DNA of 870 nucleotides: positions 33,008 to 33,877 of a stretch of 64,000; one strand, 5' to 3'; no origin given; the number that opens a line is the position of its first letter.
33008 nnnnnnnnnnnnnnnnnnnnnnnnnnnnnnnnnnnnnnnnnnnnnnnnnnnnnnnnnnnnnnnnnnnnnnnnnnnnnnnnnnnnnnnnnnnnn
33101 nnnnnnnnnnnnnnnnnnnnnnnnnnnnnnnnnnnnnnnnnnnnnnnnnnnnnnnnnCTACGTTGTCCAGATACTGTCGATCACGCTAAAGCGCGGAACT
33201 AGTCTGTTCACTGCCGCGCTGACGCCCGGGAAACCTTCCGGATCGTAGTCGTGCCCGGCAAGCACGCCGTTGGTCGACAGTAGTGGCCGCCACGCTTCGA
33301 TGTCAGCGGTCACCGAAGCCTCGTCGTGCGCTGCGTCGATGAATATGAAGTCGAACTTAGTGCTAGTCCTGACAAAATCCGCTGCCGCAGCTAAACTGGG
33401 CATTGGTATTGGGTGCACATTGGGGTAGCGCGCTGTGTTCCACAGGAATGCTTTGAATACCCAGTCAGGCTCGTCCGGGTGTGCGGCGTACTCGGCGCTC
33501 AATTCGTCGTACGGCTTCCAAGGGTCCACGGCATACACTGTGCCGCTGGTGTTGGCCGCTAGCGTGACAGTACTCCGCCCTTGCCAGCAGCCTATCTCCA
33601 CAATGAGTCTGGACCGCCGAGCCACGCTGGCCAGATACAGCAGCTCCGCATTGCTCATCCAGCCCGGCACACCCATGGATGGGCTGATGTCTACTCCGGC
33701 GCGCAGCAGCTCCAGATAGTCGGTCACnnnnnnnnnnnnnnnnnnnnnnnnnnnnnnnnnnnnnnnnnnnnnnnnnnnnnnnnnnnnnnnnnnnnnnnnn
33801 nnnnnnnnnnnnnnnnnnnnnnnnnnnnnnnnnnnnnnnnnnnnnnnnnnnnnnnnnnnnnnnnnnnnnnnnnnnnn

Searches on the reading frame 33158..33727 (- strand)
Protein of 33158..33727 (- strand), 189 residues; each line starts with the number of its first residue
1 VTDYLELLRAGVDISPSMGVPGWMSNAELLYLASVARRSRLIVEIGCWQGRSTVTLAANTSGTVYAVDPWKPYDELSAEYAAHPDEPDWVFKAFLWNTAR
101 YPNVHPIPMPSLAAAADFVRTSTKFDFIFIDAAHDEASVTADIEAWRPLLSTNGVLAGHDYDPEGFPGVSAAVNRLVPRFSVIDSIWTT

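Call 56: search_protein_families(library=pfam, proteins=[window:33158-33727:-], max_evalue=0.01)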
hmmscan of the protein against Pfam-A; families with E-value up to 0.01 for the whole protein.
window:33158-33727:- (189 aa): 2 families
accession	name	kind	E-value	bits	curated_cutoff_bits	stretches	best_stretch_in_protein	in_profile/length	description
PF13578.12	Methyltransf_24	-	2e-19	70.8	26.3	1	43-161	1-105/105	Methyltransferase domain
PF01596.23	Methyltransf_3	-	0.009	15.8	22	0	41-135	47-131/204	O-methyltransferase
